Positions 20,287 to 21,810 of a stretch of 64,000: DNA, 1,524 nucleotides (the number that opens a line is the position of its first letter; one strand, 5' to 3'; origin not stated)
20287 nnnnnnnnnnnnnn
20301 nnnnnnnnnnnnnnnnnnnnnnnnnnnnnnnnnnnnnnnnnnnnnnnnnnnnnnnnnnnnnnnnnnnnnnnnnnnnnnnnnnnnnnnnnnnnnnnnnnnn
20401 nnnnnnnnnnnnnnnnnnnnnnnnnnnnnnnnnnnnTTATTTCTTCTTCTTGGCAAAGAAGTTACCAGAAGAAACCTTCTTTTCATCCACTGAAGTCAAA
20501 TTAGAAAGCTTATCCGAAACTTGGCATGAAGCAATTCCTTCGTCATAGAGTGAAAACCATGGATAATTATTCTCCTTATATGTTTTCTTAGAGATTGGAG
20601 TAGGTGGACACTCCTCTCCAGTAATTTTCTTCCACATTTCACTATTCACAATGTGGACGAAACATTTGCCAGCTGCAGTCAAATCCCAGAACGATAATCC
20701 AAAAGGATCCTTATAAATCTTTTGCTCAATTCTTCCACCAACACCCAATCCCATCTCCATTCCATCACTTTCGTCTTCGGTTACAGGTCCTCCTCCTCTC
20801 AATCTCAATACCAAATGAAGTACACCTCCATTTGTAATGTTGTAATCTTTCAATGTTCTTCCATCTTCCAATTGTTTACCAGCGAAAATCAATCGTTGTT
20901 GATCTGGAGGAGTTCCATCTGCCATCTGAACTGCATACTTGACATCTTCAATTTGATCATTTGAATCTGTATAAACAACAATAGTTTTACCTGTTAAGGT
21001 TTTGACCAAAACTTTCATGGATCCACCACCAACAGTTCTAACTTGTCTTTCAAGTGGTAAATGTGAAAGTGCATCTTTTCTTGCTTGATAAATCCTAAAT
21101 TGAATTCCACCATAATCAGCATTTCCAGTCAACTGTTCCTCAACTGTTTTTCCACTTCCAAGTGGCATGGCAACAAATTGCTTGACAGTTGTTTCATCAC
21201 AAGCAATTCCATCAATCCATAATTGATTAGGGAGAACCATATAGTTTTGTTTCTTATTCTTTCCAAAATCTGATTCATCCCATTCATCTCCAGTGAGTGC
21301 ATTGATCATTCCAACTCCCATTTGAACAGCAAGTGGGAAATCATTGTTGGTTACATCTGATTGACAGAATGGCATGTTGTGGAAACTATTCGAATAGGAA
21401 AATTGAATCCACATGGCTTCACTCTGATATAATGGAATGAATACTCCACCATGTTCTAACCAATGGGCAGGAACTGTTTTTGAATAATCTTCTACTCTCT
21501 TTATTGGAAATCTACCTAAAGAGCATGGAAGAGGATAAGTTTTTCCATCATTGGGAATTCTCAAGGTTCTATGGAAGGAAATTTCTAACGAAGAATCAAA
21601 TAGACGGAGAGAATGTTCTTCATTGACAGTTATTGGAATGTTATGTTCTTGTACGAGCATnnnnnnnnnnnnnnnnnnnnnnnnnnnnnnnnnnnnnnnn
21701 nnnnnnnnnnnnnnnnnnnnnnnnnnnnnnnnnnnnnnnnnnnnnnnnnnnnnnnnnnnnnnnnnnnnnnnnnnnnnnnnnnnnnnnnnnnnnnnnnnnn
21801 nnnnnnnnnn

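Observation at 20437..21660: Ubiquitin domain with intact LRLRGGG tail embedded in the middle of a 407-aa protein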

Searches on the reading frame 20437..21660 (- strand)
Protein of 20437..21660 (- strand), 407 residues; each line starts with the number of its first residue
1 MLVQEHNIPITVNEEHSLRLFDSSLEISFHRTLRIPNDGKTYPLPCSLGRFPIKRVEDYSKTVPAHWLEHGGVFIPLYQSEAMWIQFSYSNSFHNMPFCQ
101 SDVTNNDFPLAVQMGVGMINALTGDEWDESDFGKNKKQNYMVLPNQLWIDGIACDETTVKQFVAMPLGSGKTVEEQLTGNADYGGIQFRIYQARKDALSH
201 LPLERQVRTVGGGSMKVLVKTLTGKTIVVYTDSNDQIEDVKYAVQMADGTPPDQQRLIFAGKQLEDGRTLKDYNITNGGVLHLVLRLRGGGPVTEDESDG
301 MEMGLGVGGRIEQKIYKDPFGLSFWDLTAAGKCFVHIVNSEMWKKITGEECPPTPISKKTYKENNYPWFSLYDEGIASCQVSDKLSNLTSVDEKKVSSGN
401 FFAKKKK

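Call 3: search_protein_families(library=pfam, proteins=[window:20437-21660:-], max_evalue=0.01)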
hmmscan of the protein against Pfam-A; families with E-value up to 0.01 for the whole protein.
window:20437-21660:- (407 aa): 2 families
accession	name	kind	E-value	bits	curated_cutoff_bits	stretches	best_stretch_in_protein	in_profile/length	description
PF00240.29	ubiquitin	-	7.6e-23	80.5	25.4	1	217-288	1-72/72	Ubiquitin family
PF11976.14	Rad60-SLD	-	6e-11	42.4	23.8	1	215-285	1-72/72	Ubiquitin-2 like Rad60 SUMO-like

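Call 6: search_solved_structures(query=window:20437-21660:-, max_evalue=0.01, show_alignments=1)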
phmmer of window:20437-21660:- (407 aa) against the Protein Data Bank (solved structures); distinct sequences matched with E-value up to 0.01: 379 (the best 60 are shown).
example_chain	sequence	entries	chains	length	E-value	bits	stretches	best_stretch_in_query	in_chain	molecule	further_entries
8q7r_U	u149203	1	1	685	6.1e-237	789.4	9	213-291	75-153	Ubiquitin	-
8pql_E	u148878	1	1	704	3.4e-236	786.9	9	213-291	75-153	Polyubiquitin-C,Nucleotide exchange factor SIL1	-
8pql_U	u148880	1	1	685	4.1e-236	786.7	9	213-291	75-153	Ubiquitin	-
7yui_A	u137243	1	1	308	6.7e-109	367.6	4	211-291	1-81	Polyubiquitin-C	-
5b83_A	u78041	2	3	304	6.5e-107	361.1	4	213-291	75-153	tetra ubiquitin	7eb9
5h07_A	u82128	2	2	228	1.2e-80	274.6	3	213-291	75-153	Polyubiquitin-C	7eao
5vix_A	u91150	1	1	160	7.8e-57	196.2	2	213-290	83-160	Polyubiquitin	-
7tv4_C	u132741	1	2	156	4.5e-56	193.7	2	211-291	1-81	Polyubiquitin-C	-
4zqs_A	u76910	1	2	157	1.8e-55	191.7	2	213-291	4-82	ubiquitin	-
2zvn_A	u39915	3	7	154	3.1e-55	190.9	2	213-290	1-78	UBC protein | Ubiquitin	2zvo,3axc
6n5m_A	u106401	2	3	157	4.3e-55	190.4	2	212-291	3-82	Polyubiquitin-C | Ubiquitin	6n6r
3u30_A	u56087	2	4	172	6.8e-55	189.8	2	212-291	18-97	linear di-ubiquitin | Di-Ubiquitin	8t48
6njd_A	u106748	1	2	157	1.3e-54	188.8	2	213-290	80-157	Di-ubiquitin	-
4ksl_D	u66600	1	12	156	1.5e-54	188.6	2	213-291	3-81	Polyubiquitin-C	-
2w9n_A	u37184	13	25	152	5.8e-54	186.7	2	213-290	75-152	UBIQUITIN | Polyubiquitin-C | Polyubiquitin-B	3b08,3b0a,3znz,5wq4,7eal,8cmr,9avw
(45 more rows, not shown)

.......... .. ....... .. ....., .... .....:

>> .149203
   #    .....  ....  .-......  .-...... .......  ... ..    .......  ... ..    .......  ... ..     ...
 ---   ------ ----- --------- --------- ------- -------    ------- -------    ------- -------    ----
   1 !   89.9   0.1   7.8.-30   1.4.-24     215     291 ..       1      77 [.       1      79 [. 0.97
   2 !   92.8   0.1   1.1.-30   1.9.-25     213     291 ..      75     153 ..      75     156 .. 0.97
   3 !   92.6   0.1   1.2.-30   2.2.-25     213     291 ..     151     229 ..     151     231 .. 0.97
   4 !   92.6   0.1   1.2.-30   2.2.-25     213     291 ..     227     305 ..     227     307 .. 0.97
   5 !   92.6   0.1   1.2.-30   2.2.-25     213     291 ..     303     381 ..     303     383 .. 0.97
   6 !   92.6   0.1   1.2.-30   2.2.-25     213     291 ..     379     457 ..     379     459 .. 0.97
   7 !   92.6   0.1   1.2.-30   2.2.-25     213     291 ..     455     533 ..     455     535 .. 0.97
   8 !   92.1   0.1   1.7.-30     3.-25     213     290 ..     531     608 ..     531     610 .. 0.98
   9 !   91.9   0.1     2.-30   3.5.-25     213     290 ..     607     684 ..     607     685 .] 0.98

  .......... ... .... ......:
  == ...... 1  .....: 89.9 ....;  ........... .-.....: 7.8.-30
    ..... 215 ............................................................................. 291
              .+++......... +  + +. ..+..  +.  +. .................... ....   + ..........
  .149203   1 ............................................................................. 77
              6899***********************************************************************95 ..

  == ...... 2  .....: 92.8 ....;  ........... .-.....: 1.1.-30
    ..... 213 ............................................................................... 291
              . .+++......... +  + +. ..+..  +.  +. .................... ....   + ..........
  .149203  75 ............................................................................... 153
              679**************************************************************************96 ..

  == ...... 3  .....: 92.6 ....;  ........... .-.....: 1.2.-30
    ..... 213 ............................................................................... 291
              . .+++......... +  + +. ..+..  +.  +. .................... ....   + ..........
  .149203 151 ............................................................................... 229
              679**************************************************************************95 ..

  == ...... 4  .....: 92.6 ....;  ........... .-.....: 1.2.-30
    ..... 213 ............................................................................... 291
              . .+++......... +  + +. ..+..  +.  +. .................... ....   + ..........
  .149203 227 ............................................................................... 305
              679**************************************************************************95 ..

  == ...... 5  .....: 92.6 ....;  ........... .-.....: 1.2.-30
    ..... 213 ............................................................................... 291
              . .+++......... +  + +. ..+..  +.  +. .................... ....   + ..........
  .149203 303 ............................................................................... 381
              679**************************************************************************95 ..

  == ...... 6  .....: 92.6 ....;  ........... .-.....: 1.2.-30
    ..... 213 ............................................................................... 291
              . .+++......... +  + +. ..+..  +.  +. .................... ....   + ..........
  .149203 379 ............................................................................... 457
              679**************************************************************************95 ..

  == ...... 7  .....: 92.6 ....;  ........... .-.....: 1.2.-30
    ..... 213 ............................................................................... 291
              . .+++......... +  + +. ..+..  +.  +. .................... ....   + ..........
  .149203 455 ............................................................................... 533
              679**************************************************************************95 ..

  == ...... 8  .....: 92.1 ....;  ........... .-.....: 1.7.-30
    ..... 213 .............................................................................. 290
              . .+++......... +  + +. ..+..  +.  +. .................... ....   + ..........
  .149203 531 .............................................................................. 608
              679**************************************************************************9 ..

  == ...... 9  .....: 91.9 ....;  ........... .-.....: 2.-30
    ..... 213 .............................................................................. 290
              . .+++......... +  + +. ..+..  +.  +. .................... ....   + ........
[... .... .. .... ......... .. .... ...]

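Call 8: find_encoding_contigs(protein=window:20437-21660:-, flank=3000, max_places=4)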
Protein window:20437-21660:- (407 aa): no gene with exactly this product is on record in the collection.

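Call 10: search_protein_families(library=ncbifam, proteins=[window:20437-21660:-], max_evalue=1)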
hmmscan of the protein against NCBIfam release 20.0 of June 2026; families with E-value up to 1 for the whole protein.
window:20437-21660:- (407 aa): 1 family
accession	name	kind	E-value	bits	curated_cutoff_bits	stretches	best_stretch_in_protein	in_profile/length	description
TIGR00601.1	rad23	equivalog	1.2e-08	34.6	207.3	1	215-281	1-70/381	UV excision repair protein Rad23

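Call 22: predict_structure(alignment_id=A2)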
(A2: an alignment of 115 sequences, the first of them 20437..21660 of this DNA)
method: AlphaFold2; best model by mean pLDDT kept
length: 407 residues; sequences in the alignment: 115
mean_pLDDT: 77.7   pTM: 0.75
mean pLDDT of the five models: 77.7, 75.9, 75.1, 74.7, 74.6
residues with pLDDT >= 90: 226; 70-90: 46; 50-70: 51; < 50: 84
segments of 3 or more residues with pLDDT < 50: 1-5, 92-103, 236-241, 245-250, 254-265, 267-298
pLDDT, mean of each block of 10 residues (from residue 1): 56 80 87 95 95 96 94 96 92 47 63 96 94 89 93 94 96 97 94 91 60 52 52 52 47 44 44 33 30 46 96 95 94 96 97 92 93 85 95 79 50
secondary structure, 60 per line:
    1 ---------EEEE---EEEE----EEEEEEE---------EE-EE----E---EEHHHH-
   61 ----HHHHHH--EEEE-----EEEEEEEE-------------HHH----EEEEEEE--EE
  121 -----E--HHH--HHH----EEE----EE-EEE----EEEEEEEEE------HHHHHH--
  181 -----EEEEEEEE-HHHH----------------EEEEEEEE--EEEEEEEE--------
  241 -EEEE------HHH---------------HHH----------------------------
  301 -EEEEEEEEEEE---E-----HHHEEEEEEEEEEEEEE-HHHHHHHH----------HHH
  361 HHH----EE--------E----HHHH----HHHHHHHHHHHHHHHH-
elements in order: E10-13 E17-20 E25-31 H56-59 H65-70 E73-76 E82-89 E110-116 E141-143 E151-153 E158-166 H173-178 E186-193 H195-198 E215-222 E225-232 E242-245 E302-312 E325-338 H340-347 H358-363 H383-386 H391-406

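Call 51: fold_search(model_id=the predicted structure, library=pdb)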
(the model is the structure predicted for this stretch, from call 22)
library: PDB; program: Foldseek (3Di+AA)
matches with E <= 10: 99; with E <= 0.001: 0
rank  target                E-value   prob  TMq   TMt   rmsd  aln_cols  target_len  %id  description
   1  7lo6_C                1.2e+00  0.01  0.06  0.06  26.1       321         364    6  Structure of CD4 mimetic BNM-III-170 in complex with BG505 SOSIP.664 HIV-1 Env trimer and 17b Fab (released 2021-04-14)
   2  2gys_B                1.3e+00  0.02  0.11  0.11  29.2       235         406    8  2.7 A structure of the extracellular domains of the human beta common receptor involved in IL-3, IL-5, and GM-CSF sign (released 2006-06-20)
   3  9ber_A                1.6e+00  0.01  0.08  0.07  24.8       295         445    9  Cryo-EM structure of the HIV-1 JR-FL IDL Env trimer in complex with PGT122 Fab (released 2024-07-31)
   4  8i5o                  1.7e+00  0.01  0.08  0.06  19.6       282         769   10  Crystal structure of TxGH116 D593A acid/base mutant from Thermoanaerobacterium xylanolyticum (released 2023-05-03)
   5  4zjg                  1.9e+00  0.01  0.07  0.08  27.2       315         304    6  Crystal structure of native alpha-2-macroglobulin from Escherichia coli spanning domains MG0-NIE-MG1. (released 2015-06-10)
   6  4nkq_A                2.0e+00  0.01  0.10  0.10  29.5       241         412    7  Structure of a Cytokine Receptor Complex (released 2015-09-23)
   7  8r06                  2.0e+00  0.01  0.07  0.04  20.5       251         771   12  CRYSTAL STRUCTURE OF THERMOANAEROBACTERIUM XYLANOLYTICUM GH116 BETA-GLUCOSIDASE WITH A COVALENTLY BOUND CYCLOPHELLITOL A (released 2023-11-22)
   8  7zu0_A                2.0e+00  0.01  0.06  0.03  23.1       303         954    8  HOPS tethering complex from yeast (released 2022-09-28)
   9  7w2w                  2.2e+00  0.01  0.06  0.04  19.4       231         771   12  Crystal structure of TxGH116 R786K mutant from Thermoanaerobacterium xylanolyticum with glucose (released 2022-04-06)
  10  9gsx_A                2.3e+00  0.01  0.08  0.05  12.2       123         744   15  Campylobacter hook-filament junction-cap complex (released 2025-04-09)
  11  5bvu                  2.3e+00  0.01  0.07  0.04  19.1       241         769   11  Crystal structure of Thermoanaerobacterium xylolyticum GH116 beta-glucosidase (released 2016-05-18)
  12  6wxe_1                2.5e+00  0.01  0.09  0.06  23.3       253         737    7  Cryo-EM reconstruction of VP5*/VP8* assembly from rhesus rotavirus particles - Upright conformation (released 2021-01-20)
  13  1i7c_A                2.5e+00  0.01  0.07  0.09  18.5       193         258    7  HUMAN S-ADENOSYLMETHIONINE DECARBOXYLASE WITH COVALENTLY BOUND PYRUVOYL GROUP AND COMPLEXED WITH METHYLGLYOXAL BIS-(GU (released 2001-08-22)
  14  8r1m_A                2.6e+00  0.01  0.07  0.04  21.0       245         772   13  Structure of TxGH116 with covalently bound N-azido-octyl aziridine (released 2024-10-02)
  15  7dks                  2.6e+00  0.01  0.06  0.04  19.4       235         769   11  Crystal structure of TxGH116 E441A nucleophile mutant from Thermoanaerobacterium xylanolyticum (released 2021-06-23)
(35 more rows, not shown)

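Call 56: search_protein_families(library=padloc, proteins=[window:20437-21660:-], max_evalue=0.1)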
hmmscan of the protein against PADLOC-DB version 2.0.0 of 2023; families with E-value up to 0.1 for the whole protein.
window:20437-21660:- (407 aa): 0 families

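Call 75: predict_structure(alignment_id=A4)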
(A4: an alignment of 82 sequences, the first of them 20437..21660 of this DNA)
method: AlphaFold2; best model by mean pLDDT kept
length: 407 residues; sequences in the alignment: 82
mean_pLDDT: 84.4   pTM: 0.74
mean pLDDT of the five models: 84.4, 83.1, 82.0, 81.4, 80.2
residues with pLDDT >= 90: 261; 70-90: 77; 50-70: 27; < 50: 42
segments of 3 or more residues with pLDDT < 50: 1-6, 92-105, 205-211, 288-298
pLDDT, mean of each block of 10 residues (from residue 1): 43 71 83 95 93 95 93 95 91 43 60 96 93 85 92 95 95 97 94 90 48 81 90 93 85 87 93 95 70 43 95 95 92 95 95 88 92 88 95 85 49
secondary structure, 60 per line:
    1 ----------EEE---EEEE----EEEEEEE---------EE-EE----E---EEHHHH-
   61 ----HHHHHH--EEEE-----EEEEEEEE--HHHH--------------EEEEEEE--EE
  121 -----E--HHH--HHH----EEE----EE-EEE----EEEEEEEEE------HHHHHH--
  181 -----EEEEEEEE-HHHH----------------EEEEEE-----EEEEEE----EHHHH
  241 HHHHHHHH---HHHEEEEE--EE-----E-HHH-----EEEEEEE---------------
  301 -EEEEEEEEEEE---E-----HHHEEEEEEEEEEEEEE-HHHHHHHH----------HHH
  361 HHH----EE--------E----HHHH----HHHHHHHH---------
elements in order: E11-13 E17-20 E25-31 H56-59 H65-70 E73-76 E82-89 H92-95 E110-116 E141-143 E151-153 E158-166 H173-178 E186-193 H195-198 E215-220 E226-231 H237-248 E255-259 E279-285 E302-312 E325-338 H340-347 H358-363 H383-386 H391-398
